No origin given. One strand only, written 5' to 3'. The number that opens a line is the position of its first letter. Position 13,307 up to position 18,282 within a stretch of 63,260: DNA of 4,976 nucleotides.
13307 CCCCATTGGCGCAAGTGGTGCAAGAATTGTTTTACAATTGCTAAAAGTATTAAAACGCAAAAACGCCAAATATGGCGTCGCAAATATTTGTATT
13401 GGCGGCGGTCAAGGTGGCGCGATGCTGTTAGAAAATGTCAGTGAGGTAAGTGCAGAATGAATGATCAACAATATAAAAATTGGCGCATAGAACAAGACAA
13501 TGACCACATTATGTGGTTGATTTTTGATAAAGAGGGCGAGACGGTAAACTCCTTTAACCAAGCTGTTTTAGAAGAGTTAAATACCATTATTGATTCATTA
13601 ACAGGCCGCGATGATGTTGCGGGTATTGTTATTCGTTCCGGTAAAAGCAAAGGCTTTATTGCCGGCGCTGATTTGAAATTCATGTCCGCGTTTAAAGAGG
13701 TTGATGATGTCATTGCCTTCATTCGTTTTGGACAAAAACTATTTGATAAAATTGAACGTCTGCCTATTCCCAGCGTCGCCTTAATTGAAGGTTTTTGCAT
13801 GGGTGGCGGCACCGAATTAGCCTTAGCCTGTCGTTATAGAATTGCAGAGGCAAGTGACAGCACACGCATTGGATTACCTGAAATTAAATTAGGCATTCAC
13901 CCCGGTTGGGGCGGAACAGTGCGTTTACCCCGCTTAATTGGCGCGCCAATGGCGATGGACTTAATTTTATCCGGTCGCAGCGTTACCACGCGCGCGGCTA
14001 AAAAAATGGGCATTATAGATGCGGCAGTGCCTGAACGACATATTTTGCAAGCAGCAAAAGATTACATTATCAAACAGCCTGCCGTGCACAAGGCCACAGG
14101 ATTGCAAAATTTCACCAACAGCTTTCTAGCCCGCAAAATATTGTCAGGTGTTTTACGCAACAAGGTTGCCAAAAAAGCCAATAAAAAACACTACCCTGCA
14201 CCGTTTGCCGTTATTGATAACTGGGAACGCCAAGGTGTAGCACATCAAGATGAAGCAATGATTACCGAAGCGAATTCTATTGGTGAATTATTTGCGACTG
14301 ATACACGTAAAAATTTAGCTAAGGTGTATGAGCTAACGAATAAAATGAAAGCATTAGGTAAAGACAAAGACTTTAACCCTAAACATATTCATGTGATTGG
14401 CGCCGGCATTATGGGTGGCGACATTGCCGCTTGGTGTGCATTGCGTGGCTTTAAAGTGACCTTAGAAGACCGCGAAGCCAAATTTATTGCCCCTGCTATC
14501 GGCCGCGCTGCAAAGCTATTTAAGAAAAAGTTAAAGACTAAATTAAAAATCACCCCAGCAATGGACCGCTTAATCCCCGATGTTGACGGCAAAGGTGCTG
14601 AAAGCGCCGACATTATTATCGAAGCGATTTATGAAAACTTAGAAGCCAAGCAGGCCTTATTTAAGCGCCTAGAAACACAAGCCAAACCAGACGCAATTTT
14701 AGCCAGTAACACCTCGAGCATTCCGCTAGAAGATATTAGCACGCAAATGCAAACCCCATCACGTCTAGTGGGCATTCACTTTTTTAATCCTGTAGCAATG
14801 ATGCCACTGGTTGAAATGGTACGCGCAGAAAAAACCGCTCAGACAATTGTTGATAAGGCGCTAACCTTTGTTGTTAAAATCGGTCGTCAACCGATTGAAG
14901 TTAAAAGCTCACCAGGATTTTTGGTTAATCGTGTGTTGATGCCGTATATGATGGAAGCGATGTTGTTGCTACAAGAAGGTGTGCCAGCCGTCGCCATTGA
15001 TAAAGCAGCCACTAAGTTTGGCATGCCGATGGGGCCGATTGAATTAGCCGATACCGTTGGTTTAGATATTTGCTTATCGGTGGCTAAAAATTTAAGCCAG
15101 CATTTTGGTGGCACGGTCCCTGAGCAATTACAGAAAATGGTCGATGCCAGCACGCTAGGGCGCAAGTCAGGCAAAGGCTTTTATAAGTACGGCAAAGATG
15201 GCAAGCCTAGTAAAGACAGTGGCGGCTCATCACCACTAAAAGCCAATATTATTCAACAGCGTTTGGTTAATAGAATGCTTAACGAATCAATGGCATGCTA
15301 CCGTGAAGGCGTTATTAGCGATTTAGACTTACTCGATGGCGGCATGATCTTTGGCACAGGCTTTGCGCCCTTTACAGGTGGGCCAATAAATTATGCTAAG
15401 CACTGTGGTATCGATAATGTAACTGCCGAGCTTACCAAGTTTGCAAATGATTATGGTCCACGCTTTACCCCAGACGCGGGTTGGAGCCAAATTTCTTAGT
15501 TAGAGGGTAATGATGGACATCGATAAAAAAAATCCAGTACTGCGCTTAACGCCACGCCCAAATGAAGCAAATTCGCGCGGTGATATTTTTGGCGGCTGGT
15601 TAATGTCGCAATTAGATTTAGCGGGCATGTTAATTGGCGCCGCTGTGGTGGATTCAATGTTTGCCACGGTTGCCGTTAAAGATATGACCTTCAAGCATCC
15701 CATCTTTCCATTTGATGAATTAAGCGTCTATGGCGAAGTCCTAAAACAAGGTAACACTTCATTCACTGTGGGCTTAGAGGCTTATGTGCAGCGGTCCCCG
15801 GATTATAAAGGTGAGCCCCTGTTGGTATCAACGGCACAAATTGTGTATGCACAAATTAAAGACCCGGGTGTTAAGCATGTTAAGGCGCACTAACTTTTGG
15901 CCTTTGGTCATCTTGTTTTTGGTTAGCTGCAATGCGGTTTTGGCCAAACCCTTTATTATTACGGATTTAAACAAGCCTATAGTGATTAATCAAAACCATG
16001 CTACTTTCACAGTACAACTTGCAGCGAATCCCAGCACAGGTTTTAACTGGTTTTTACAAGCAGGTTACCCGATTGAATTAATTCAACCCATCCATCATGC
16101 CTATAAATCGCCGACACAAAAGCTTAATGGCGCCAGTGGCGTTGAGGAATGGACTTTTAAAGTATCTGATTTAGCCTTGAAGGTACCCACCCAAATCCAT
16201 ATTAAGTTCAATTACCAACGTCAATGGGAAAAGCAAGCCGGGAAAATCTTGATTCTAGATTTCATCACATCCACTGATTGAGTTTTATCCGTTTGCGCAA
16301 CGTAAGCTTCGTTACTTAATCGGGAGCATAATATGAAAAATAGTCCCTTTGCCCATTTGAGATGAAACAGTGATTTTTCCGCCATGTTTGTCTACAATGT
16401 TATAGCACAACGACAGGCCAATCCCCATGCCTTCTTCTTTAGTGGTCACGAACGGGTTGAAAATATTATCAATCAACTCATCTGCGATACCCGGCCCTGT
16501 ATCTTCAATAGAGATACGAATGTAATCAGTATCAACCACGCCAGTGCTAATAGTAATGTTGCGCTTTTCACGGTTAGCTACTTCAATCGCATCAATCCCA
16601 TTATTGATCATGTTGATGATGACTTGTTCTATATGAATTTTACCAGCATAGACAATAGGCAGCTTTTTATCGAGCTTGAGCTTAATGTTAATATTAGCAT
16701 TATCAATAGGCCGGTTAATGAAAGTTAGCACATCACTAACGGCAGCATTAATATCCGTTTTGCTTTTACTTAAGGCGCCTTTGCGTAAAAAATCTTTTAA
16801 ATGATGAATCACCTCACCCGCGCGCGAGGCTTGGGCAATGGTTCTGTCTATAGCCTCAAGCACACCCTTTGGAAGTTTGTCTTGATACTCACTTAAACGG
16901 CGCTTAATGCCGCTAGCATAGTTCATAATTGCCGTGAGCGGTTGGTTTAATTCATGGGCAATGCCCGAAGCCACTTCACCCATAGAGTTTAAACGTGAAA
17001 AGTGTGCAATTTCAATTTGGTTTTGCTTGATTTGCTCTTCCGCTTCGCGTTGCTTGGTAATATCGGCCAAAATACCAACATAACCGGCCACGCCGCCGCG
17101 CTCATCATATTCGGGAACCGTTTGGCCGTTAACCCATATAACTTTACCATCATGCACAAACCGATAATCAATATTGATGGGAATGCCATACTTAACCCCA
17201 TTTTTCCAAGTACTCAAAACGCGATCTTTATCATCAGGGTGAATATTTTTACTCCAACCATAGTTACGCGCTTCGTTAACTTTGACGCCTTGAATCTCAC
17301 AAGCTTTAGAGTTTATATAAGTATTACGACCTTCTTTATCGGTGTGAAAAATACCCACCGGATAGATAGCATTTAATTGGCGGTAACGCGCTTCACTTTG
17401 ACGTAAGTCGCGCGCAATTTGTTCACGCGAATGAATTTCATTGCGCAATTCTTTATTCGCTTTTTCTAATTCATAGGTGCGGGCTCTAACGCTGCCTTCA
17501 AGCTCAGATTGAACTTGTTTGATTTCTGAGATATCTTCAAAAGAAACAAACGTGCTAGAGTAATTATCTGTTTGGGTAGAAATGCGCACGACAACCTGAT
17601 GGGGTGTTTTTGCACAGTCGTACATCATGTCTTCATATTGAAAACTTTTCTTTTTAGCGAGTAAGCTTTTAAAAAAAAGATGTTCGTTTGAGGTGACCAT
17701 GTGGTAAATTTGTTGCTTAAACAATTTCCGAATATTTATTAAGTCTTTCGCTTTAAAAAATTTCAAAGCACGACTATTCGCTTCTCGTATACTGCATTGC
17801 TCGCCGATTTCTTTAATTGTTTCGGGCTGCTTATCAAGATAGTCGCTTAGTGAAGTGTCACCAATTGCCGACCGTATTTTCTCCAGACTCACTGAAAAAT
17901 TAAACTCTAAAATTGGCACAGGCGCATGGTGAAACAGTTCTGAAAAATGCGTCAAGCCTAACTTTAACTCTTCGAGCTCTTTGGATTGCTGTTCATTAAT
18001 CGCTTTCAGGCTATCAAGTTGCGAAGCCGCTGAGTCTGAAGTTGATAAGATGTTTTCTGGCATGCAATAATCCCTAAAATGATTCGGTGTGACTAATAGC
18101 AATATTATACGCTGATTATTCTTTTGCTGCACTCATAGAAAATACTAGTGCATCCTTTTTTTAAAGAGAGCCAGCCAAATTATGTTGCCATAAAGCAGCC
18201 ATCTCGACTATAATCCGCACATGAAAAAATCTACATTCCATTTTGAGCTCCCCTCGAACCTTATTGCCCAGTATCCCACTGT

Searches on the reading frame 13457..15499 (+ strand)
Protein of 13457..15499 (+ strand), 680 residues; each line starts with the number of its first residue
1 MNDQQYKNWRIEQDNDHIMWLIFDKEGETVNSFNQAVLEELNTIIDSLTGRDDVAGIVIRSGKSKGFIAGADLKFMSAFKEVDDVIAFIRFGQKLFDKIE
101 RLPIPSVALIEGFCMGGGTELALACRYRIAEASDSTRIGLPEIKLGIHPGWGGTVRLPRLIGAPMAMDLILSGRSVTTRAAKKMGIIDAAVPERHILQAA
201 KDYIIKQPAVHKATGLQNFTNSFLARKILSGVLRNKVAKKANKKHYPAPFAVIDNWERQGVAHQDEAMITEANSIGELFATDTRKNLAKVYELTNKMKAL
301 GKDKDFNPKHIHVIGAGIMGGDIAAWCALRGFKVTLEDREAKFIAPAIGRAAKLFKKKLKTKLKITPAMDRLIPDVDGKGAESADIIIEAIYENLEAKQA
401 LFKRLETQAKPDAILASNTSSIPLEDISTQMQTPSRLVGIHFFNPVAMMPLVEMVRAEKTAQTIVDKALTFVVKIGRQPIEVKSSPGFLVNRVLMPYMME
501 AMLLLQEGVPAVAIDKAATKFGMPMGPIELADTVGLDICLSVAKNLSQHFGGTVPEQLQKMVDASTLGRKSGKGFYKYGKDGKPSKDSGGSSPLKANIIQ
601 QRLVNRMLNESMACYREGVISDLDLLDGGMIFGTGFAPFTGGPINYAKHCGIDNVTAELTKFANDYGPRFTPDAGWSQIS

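Call 17: search_protein_families(library=ncbifam, proteins=[window:13457-15499:+], max_evalue=0.00001)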
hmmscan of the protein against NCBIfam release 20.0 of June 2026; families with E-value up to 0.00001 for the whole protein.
window:13457-15499:+ (680 aa): 86 families (the best 25 are shown)
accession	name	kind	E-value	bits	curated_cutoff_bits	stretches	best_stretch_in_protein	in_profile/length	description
NF008363.0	PRK11154.1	equivalog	6.8e-169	563.3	869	1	6-673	4-692/708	fatty acid oxidation complex subunit alpha FadJ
NF008727.0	PRK11730.1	equivalog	4e-154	514.7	870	1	8-670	7-697/717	fatty acid oxidation complex subunit alpha FadB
TIGR02440.1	FadJ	equivalog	2.2e-145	485.7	968.45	1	12-672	5-684/699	fatty acid oxidation complex subunit alpha FadJ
TIGR02441.1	fa_ox_alpha_mit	equivalog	5.2e-138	461.2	964.65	1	18-672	23-721/737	fatty acid oxidation complex subunit alpha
TIGR02437.1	FadB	equivalog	1.2e-132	443.7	933.55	1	10-663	9-691/714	fatty acid oxidation complex subunit alpha FadB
NF006124.0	PRK08268.1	subfamily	1.3e-75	255.3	508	1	308-586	7-295/507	3-hydroxyacyl-CoA dehydrogenase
NF004474.0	PRK05808.1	subfamily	6.8e-75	252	408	1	309-578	4-282/283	3-hydroxybutyryl-CoA dehydrogenase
TIGR02279.1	PaaC-3OHAcCoADH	equivalog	1.2e-64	218.9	669.4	1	309-581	6-288/503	3-hydroxyacyl-CoA dehydrogenase PaaH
NF005715.0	PRK07530.1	equivalog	2.5e-62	210.9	420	1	309-581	5-286/292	3-hydroxybutyryl-CoA dehydrogenase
NF005875.0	PRK07819.1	subfamily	8.3e-61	205.9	319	1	309-578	6-286/287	3-hydroxybutyryl-CoA dehydrogenase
NF006722.0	PRK09260.1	equivalog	8e-59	199.2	429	1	309-582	3-285/289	3-hydroxyacyl-CoA dehydrogenase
NF052272.1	Staph_FadB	exception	2.5e-52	178.1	999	2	310-580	5-290/752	3-hydroxyacyl-CoA dehydrogenase/crotonase FadB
NF006143.0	PRK08293.1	equivalog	3.7e-50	170.9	312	1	309-580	5-289/291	3-hydroxyacyl-CoA dehydrogenase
NF004699.0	PRK06035.1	equivalog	2.3e-47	161.6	500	1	309-573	4-280/294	3-hydroxyacyl-CoA dehydrogenase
NF005803.0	PRK07658.1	equivalog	3.6e-46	157.7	313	1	17-203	11-192/257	enoyl-CoA hydratase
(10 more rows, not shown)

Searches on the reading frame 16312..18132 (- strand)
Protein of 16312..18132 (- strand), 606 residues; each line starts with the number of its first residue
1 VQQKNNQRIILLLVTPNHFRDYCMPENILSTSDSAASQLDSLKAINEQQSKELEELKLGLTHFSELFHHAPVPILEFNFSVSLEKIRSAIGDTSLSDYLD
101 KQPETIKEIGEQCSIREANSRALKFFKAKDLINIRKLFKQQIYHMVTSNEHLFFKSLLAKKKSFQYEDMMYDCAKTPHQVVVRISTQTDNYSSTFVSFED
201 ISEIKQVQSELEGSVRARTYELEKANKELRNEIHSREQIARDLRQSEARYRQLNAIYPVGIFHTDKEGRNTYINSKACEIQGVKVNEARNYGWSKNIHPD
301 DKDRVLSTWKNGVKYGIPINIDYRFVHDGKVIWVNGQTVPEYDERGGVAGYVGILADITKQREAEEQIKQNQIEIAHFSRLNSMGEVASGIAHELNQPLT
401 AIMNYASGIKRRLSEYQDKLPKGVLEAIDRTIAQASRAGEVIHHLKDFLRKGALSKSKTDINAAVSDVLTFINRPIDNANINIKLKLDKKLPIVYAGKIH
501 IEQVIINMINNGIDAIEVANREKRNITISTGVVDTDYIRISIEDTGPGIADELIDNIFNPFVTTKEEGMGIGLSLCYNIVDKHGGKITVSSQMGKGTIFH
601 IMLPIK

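Call 17: search_protein_families(library=ncbifam, proteins=[window:16312-18132:-], max_evalue=0.00001)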
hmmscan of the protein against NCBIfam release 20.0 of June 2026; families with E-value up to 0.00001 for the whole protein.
window:16312-18132:- (606 aa): 80 families (the best 25 are shown)
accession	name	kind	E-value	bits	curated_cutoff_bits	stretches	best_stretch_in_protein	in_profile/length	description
NF041777.1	sens_FixL_Rhizob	equivalog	1.4e-64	218.5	850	1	346-605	224-481/485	sensor protein FixL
NF008468.0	PRK11360.1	equivalog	3.3e-60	204.1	646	1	202-606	222-609/616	two-component system sensor histidine kinase AtoS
NF010411.0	PRK13837.1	equivalog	2.6e-43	148.1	647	1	355-605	421-675/828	two-component system VirA-like sensor kinase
NF052574.1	HisKinEspCMyxo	equivalog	8.5e-41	139.9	1200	1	268-604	308-636/785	serine histidine kinase EspC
NF046020.1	HisKinCckABruc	equivalog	1.7e-40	138.7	1000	1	236-604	334-706/868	cell cycle histidine kinase CckA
NF007688.0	PRK10364.1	equivalog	2.2e-40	138.8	479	1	363-605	219-451/460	two-component system sensor histidine kinase ZraS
NF041880.1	EPS_EpsF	equivalog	1.4e-38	132.7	900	1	243-604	139-492/492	response regulator EpsF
NF040750.1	tetrathio_HK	equivalog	2.3e-38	132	750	1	362-594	316-543/555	tetrathionate respiration histidine kinase TtrS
NF010076.0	PRK13557.1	subfamily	1.6e-36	125.9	631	1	323-605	111-394/540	histidine kinase famiy protein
NF047874.1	MASE3_PAS_HK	subfamily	6.4e-35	121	560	2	456-605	475-625/655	MASE3 domain-containing sensor histidine kinase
NF046026.1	HisKinCckACaul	equivalog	8.9e-34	116.6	1000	1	352-606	277-533/678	cell cycle histidine kinase CckA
NF052573.1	HisKinEspAMyxo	equivalog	1.2e-33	116.2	1400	1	254-603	261-609/755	serine histidine kinase EspA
NF046044.1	PnpS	equivalog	5.6e-33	114.5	400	1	220-604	27-390/390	two-component system histidine kinase PnpS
NF047497.1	HK_LIC_12097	equivalog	9.8e-33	113.4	500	1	345-605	118-366/367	LIC_12097 family sensor histidine kinase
NF047794.1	HisKinPtgB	equivalog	3.7e-31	108.1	1000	1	357-597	415-647/656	two-component system sensor histidine kinase PgtB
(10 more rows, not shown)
